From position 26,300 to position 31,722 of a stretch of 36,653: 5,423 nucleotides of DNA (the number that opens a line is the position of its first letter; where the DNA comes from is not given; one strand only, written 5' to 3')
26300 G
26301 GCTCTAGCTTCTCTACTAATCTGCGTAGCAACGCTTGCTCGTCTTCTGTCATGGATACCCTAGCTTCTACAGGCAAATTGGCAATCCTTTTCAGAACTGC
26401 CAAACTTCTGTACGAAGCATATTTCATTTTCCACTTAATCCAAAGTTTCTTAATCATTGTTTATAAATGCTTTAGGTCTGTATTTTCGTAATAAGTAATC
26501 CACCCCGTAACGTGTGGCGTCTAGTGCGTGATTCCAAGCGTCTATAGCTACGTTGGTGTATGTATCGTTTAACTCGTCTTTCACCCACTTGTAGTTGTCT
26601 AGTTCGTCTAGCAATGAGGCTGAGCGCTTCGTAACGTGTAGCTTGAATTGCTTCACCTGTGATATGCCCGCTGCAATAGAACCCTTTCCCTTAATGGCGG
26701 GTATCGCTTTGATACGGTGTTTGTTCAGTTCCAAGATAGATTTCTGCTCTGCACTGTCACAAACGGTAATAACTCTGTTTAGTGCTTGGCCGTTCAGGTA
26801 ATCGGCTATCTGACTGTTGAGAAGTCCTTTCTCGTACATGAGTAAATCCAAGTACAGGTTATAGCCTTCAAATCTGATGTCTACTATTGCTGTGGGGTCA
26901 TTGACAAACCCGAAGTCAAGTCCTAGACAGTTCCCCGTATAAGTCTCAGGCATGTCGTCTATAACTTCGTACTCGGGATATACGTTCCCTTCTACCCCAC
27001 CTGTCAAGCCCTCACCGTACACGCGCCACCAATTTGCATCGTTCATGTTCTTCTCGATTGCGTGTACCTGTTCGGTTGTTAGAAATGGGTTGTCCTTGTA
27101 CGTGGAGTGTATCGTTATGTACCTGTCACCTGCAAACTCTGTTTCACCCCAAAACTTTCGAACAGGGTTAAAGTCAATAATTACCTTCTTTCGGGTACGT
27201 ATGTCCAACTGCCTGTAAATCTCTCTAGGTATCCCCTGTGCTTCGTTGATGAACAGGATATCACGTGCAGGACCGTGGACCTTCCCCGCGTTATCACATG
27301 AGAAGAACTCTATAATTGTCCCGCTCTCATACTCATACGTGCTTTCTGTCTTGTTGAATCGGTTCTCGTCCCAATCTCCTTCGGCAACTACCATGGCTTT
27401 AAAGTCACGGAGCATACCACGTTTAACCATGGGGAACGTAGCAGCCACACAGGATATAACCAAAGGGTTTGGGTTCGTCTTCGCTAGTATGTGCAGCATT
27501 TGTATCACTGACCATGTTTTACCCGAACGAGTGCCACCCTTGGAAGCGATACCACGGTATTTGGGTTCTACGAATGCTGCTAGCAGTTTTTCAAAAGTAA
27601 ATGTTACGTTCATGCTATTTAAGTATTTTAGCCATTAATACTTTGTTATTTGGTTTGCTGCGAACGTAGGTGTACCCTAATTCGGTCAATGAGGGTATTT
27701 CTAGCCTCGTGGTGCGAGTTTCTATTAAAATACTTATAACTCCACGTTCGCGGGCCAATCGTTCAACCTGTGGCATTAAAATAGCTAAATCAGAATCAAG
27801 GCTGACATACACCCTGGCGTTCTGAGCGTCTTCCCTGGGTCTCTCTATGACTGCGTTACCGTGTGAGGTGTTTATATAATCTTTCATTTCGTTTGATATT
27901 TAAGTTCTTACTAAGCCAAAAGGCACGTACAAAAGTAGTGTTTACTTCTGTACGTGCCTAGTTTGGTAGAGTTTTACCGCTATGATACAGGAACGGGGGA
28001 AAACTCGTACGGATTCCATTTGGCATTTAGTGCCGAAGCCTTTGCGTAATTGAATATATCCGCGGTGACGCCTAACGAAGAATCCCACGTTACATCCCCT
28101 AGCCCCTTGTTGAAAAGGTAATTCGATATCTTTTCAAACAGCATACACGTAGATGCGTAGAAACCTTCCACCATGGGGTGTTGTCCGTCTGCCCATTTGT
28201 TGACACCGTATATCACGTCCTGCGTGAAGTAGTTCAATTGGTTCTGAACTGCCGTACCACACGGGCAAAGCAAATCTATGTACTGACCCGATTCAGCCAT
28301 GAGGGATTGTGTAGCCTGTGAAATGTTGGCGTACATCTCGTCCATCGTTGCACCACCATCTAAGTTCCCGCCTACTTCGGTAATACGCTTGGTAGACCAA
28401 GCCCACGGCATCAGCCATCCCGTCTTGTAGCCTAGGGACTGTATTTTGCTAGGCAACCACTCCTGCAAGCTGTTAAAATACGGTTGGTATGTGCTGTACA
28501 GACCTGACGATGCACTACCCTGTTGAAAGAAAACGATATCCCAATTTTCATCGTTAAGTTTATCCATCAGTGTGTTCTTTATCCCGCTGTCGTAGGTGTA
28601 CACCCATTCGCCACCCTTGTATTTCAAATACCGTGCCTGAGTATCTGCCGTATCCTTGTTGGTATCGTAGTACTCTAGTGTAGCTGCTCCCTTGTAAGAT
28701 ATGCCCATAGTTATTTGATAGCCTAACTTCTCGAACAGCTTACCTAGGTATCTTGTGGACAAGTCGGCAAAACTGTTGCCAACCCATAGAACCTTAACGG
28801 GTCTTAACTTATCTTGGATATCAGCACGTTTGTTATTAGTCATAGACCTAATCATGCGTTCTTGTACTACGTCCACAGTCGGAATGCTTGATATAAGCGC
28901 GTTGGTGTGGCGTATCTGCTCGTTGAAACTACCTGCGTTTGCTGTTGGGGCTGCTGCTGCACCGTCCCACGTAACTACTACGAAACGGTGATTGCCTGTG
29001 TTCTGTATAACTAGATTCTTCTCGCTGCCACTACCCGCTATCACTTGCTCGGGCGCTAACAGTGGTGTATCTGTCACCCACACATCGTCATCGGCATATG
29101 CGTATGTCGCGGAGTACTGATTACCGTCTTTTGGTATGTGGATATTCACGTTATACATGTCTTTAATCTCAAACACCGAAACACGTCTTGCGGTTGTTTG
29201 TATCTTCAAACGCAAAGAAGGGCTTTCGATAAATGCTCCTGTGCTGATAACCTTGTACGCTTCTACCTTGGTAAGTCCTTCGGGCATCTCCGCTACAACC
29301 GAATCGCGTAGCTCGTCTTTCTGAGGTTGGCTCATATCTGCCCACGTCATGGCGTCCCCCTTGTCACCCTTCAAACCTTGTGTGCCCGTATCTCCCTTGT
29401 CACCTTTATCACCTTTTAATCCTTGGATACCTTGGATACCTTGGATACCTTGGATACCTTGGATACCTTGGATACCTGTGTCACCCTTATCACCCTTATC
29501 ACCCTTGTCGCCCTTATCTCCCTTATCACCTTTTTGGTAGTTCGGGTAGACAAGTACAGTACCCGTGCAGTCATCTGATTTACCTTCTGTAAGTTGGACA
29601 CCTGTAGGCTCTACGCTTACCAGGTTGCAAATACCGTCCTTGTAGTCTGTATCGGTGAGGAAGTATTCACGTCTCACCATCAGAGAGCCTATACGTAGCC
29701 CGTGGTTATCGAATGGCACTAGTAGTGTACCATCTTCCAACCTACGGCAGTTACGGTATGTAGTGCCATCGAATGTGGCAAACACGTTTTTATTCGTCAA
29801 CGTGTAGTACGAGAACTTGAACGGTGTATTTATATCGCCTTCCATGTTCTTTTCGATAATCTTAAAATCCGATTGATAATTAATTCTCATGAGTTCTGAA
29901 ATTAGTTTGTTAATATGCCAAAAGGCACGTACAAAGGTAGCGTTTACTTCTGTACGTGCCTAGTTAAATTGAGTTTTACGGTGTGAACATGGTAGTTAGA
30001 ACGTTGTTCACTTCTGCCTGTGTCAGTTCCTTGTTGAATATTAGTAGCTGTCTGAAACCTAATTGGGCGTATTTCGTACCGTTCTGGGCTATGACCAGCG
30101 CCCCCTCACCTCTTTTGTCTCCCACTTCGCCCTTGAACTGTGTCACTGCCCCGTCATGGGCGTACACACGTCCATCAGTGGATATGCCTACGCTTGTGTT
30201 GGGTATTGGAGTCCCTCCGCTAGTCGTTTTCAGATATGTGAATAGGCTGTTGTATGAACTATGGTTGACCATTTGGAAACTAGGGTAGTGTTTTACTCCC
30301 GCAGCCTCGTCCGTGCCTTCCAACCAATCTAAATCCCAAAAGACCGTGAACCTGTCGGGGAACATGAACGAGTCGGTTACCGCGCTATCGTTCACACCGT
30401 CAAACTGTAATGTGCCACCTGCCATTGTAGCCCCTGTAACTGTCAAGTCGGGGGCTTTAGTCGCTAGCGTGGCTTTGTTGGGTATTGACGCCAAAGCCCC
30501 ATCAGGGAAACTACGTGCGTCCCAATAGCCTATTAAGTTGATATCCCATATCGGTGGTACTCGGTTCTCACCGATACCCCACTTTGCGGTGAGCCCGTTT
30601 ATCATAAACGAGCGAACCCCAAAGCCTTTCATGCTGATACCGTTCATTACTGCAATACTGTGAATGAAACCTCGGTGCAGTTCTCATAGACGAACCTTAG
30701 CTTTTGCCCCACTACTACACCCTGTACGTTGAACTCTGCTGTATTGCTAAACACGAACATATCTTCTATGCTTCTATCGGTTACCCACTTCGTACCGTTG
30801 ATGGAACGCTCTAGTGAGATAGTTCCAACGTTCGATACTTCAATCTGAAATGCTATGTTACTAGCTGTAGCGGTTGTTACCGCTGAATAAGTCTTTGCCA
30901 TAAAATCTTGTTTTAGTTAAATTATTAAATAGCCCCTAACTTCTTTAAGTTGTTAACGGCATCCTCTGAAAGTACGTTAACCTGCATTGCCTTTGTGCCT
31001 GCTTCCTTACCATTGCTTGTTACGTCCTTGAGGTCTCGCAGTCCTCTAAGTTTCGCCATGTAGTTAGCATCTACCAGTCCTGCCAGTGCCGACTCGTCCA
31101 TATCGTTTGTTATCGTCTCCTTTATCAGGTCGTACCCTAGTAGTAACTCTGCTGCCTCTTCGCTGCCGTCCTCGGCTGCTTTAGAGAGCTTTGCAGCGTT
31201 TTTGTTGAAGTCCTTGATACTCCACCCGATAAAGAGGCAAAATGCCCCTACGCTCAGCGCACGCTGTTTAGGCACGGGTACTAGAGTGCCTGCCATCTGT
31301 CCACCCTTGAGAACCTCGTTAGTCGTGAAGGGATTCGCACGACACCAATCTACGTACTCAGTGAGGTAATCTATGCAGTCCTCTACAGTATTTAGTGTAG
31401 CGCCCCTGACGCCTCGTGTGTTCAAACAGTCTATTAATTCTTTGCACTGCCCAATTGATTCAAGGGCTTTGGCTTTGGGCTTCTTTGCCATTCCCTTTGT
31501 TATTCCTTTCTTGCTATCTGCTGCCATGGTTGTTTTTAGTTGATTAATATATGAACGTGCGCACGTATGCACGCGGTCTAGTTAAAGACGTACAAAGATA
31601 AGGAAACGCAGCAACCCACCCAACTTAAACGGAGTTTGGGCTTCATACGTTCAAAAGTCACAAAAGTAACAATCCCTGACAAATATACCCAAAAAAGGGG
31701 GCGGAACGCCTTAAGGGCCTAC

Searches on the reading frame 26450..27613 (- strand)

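Call 43: search_protein_families(library=phrogs, proteins=[window:26450-27613:-])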
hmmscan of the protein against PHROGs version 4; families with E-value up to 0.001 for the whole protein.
window:26450-27613:- (387 aa): 5 families
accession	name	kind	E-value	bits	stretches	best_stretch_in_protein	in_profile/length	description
phrog_2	-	head and packaging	2.7e-38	133.3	1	13-379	272-598/807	terminase large subunit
phrog_6672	-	head and packaging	1e-29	103.9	1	258-378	12-133/145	terminase large subunit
phrog_5653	-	head and packaging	2.3e-24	87.2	1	206-372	5-178/199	terminase large subunit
phrog_3717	-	head and packaging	1.4e-17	65.1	1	5-246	9-270/277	terminase large subunit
phrog_10250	-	head and packaging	0.00071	20.4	0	315-382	157-223/228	terminase large subunit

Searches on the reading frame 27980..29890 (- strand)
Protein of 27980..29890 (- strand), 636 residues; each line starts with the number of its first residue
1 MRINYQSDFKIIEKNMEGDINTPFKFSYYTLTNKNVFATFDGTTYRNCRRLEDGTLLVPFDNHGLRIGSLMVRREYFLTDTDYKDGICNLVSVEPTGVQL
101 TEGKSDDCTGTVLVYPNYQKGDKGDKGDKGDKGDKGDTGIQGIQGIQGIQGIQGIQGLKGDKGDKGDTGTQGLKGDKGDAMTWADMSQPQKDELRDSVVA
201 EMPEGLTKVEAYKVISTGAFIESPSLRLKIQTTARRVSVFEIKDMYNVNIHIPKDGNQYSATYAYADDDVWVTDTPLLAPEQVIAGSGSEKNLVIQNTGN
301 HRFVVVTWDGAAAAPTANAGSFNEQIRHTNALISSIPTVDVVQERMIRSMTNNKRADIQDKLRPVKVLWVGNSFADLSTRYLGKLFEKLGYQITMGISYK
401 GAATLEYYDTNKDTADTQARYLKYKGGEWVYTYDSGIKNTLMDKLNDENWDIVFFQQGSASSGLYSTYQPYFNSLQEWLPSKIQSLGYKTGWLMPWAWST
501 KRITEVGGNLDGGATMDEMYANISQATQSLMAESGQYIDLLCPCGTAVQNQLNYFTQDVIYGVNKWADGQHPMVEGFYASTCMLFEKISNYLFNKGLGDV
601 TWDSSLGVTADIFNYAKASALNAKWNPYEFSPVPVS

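Call 43: search_protein_families(library=phrogs, proteins=[window:27980-29890:-])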
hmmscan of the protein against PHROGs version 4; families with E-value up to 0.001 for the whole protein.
window:27980-29890:- (636 aa): 36 families (the best 25 are shown)
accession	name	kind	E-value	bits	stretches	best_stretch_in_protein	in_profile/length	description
phrog_5073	-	tail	1.1e-19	71.9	1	120-308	302-475/519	tail fiber protein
phrog_819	-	tail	2.9e-18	66.5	1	118-182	529-593/1024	tail protein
phrog_366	-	tail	9.2e-15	56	1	116-204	313-388/474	tail fiber protein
phrog_33406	-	tail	1.9e-14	53.9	1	119-262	213-353/651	tail fiber protein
phrog_6320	-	tail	7.6e-13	49.1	1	120-178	91-149/745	tail fiber protein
phrog_4440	-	tail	3.6e-12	47.2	1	120-215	249-340/410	tail fiber protein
phrog_1658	-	unknown function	7.7e-12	46.5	1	119-182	47-110/239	-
phrog_10972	-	tail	1.1e-11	45.8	1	120-201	165-244/343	tail fiber protein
phrog_38806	-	unknown function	1.6e-11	45.1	1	120-188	69-147/285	-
phrog_32409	-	tail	2.9e-11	43.4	1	129-201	190-262/884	tail fiber protein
phrog_32123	-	unknown function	4.4e-11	42.8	1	119-180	222-283/532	-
phrog_29268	-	unknown function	1.6e-10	40.8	1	123-184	269-330/653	-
phrog_26246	-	tail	4.7e-10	40.2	1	121-178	104-161/329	tail protein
phrog_8745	-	tail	7e-10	37.8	1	119-178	1408-1467/1803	tail fiber protein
phrog_35286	-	unknown function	8.3e-10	38.7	1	119-187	285-353/750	-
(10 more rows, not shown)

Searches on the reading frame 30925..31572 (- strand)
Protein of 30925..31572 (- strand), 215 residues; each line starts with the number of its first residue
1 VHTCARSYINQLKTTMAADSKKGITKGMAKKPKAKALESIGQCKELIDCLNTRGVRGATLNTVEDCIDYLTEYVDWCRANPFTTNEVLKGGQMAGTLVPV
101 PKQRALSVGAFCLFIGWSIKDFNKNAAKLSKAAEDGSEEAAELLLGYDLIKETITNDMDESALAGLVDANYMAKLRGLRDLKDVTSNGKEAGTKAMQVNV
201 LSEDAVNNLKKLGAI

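Call 13: search_protein_families(library=phrogs, proteins=[window:30925-31572:-])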
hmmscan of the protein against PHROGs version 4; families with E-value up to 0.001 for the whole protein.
window:30925-31572:- (215 aa): 1 family
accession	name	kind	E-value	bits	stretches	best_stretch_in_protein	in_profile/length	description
phrog_606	-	head and packaging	2e-11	45.2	1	58-208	23-159/167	terminase small subunit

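Call 18: search_dna_similar(query=window:30925-31572:-, collection=phages, mode=protein, max_rows=40)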
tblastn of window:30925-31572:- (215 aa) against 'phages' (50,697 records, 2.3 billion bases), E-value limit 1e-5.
Records with a match: 131; places in all: 132; records where one place covers at least 80% of the query: 34.
Best place of each record, by identity: 80-90% 20; 60-80% 14; <60% 97.
By first word of the organism name: Bacteroides 96; Phocaeicola 20; Parabacteroides 13; OM05-12 1; Bacteriophage 1.
By host as written in the record: Bacteroides thetaiotaomicron VPI-5482 10; Bacteroides thetaiotaomicron DA638 8; Bacteroides ovatus DA687 6; Phocaeicola dorei DA26 5; Parabacteroides merdae DA116 5; Bacteroides caccae DA679 5; Bacteroides ovatus DA735 4; Bacteroides fragilis BL19 4; and 57 more.
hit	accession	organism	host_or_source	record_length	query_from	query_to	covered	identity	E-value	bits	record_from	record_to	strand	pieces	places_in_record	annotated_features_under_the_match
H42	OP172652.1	Phocaeicola phage BD26P1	Phocaeicola dorei DA26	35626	2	215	100%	82.2%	2e-110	352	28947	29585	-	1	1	hypothetical protein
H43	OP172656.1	Phocaeicola phage BD26P5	Phocaeicola dorei DA26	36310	2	215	100%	82.2%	2e-110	352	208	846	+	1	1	hypothetical protein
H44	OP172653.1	Phocaeicola phage BD26P2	Phocaeicola dorei DA26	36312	2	215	100%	82.2%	2e-110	352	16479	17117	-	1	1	hypothetical protein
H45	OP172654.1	Phocaeicola phage BD26P3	Phocaeicola dorei DA26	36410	2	215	100%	82.2%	2e-110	352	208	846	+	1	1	hypothetical protein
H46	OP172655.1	Phocaeicola phage BD26P4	Phocaeicola dorei DA26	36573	2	215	100%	82.2%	2e-110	352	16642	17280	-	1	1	hypothetical protein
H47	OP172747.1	Phocaeicola phage BV739P1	Phocaeicola vulgatus DA739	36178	2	215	100%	82.2%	6e-110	351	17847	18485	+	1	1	hypothetical protein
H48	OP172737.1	Phocaeicola phage BV57P2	Phocaeicola vulgatus DA57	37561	2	215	100%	82.2%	4e-108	345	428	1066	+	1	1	hypothetical protein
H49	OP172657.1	OM05-12 phage BD166P1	OM05-12 sp003438995 DA166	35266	2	215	100%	82.2%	5e-107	342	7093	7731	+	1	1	hypothetical protein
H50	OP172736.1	Phocaeicola phage BV57P1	Phocaeicola vulgatus DA57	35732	2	215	100%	82.2%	1e-106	342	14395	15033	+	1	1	hypothetical protein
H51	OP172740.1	Phocaeicola phage BV200P1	Phocaeicola vulgatus DA200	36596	2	215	100%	82.2%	4e-106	340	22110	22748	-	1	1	hypothetical protein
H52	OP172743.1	Phocaeicola phage BV283P3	Phocaeicola vulgatus DA283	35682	2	215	100%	82.2%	9e-106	339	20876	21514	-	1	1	hypothetical protein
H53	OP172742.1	Phocaeicola phage BV283P2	Phocaeicola vulgatus DA283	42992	2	215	100%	82.2%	9e-106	339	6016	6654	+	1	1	hypothetical protein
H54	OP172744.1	Phocaeicola phage BV674P5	Phocaeicola vulgatus DA674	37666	2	215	100%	81.8%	7e-109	348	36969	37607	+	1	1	hypothetical protein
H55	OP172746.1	Phocaeicola phage BV737P3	Phocaeicola vulgatus DA737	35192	2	215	100%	81.8%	1e-108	347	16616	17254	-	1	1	hypothetical protein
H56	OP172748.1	Phocaeicola phage BV741P1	Phocaeicola vulgatus DA741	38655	2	215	100%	81.8%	5e-108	345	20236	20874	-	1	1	hypothetical protein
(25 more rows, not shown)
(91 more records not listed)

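Call 24: find_related_loci(query=window:30925-31572:-, collection=viral_contigs, flank=2500)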
Query window:30925-31572:- (215 aa) in viral_contigs; peptide patterns used: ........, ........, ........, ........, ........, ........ (x = any residue, [..] = any of these).
83 stretches matched a pattern; 77 encode a relative of the query (tblastn E <= 1e-3); 77 distinct loci.
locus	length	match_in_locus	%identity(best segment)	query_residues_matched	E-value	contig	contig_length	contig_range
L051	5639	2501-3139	82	2-215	2e-113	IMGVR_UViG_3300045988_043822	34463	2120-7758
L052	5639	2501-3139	82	2-215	2e-109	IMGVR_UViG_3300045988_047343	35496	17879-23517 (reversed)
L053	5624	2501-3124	64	8-215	3e-87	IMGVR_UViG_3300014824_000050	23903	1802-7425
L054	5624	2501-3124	64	8-215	3e-87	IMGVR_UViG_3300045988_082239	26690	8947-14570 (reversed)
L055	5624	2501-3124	64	8-215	2e-86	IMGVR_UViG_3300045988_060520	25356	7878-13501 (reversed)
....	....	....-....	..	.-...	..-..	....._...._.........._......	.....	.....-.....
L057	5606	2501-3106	65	13-215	5e-86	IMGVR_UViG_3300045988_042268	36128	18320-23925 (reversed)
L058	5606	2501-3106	65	13-215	4e-86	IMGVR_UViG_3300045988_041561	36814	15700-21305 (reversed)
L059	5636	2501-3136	64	6-211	2e-85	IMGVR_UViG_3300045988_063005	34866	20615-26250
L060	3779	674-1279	65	13-215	3e-85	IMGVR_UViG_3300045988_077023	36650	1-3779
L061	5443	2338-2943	65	13-215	2e-85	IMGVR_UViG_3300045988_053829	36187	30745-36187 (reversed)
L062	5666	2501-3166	63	2-215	1e-84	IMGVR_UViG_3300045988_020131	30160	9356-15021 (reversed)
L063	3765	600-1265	61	2-215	9e-85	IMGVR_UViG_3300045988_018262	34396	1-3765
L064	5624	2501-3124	64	8-215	3e-87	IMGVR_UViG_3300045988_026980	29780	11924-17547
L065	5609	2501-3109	65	13-215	1e-84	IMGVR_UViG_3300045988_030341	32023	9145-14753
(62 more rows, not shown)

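Call 39: find_encoding_contigs(protein=window:30925-31572:-, flank=1500, max_places=10)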
Protein window:30925-31572:- (215 aa): no gene with exactly this product is on record in the collection.

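Call 42: find_related_loci(query=window:30925-31572:-, collection=metagenome_contigs, flank=1500)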
Query window:30925-31572:- (215 aa) in metagenome_contigs; peptide patterns used: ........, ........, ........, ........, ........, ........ (x = any residue, [..] = any of these).
237 stretches matched a pattern; 83 encode a relative of the query (tblastn E <= 1e-3); the best 80 are kept; 80 distinct loci.
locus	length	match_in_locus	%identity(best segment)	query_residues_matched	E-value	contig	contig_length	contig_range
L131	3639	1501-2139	82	2-215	4e-111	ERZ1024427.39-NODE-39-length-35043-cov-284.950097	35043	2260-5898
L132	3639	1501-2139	82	2-215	1e-109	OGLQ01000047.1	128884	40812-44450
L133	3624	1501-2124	64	8-215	1e-86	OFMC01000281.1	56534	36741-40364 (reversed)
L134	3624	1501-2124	64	8-215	1e-86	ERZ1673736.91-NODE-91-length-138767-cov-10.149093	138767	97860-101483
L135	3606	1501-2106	65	13-215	1e-85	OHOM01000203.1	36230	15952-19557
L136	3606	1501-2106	65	13-215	2e-85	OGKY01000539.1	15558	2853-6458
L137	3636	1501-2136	64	6-211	1e-85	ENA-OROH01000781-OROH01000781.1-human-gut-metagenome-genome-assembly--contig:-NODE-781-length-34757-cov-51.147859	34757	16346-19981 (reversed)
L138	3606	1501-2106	64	13-215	4e-85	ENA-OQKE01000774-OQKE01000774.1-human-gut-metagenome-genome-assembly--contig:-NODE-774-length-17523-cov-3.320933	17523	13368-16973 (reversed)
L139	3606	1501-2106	64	13-215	4e-85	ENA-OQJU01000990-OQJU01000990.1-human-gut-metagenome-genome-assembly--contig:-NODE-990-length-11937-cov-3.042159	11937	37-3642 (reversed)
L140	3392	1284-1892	65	13-215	1e-84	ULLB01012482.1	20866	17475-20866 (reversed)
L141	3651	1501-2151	62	6-215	2e-84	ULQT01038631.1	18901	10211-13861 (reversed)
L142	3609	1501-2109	66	13-215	1e-84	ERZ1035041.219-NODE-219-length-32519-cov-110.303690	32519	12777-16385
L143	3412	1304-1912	65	13-215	1e-84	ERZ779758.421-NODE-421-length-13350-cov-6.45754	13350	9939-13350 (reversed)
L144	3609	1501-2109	65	13-215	3e-84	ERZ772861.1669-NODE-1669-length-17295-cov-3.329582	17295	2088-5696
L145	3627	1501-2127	64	6-215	4e-84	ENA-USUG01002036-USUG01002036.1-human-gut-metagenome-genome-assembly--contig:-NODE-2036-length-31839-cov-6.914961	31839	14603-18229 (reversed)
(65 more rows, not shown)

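Call 99: find_homologous_proteins(query=window:30925-31572:-, max_evalue=1e-40)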
Query window:30925-31572:- (215 aa): 94 proteins with E <= 1e-40 among 634 candidates.
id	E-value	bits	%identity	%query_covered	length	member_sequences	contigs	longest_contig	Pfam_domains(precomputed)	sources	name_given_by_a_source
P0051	3.5e-122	424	98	93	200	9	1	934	-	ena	-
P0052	2.1e-114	398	91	93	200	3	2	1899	-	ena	-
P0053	6.4e-113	393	91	93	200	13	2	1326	-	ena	-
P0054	5.2e-111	387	90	93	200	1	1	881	-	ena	-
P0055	4.2e-106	371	83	100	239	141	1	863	-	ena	-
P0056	2.4e-100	352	83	93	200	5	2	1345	-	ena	-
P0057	2.9e-80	287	67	94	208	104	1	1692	-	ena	-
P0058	2.4e-79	284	68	92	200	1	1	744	-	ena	-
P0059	4.2e-79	283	68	92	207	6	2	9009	-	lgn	-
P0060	4.3e-79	283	67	94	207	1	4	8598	-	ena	-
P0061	8.4e-79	282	68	94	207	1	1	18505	-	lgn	-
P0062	8.7e-79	282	64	94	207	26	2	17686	-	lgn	-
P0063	9.2e-79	282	67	94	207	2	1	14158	-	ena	-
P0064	1.4e-78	281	68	94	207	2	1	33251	-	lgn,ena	-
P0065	1.6e-78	281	67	94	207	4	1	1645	-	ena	-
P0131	1.1e-62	229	90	58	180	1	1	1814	-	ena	-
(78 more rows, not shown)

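Call 100: find_encoding_contigs(protein=P0052, flank=2000, max_places=4)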
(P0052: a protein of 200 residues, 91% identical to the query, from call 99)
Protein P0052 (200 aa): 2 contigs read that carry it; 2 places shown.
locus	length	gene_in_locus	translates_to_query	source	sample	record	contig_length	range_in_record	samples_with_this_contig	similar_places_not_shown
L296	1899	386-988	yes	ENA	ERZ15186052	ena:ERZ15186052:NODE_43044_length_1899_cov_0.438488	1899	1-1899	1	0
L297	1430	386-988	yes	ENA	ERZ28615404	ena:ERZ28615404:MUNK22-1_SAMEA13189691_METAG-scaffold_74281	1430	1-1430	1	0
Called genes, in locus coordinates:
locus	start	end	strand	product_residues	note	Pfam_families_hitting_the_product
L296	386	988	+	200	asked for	-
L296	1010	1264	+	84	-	-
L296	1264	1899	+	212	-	?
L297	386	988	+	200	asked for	-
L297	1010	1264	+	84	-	-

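Call 101: find_encoding_contigs(protein=P0053, flank=2000, max_places=4)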
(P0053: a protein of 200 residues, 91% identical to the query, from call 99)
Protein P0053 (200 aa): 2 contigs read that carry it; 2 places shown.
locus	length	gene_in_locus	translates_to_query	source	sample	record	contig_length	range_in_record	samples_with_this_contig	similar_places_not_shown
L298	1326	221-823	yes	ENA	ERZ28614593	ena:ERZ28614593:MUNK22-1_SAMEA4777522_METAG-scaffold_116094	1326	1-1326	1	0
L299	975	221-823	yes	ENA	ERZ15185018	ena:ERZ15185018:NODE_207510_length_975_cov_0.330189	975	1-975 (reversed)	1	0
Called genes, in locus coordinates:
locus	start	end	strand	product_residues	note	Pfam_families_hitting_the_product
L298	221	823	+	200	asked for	-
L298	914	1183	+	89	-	-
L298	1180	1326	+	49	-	?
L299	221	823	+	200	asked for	-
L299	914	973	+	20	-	?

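Call 102: find_encoding_contigs(protein=P0131, flank=2000, max_places=4)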
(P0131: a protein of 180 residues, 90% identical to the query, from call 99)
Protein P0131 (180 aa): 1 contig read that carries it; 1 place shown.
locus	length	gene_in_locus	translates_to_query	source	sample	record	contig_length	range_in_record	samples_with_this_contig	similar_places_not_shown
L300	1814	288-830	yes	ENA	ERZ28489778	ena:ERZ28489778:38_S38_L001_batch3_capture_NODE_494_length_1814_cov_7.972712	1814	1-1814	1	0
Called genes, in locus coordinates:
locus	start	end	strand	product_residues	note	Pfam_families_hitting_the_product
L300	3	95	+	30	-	?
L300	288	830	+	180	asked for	-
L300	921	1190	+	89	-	-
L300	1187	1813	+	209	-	?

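Call 103: find_encoding_contigs(protein=P0051, flank=2000, max_places=4)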
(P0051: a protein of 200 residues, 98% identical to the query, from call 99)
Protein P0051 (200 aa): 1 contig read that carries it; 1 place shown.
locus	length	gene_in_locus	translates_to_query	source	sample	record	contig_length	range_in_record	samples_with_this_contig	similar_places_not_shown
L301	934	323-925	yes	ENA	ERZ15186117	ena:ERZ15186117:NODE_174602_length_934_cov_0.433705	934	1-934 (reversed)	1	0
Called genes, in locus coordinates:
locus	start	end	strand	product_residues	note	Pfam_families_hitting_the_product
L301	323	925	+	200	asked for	-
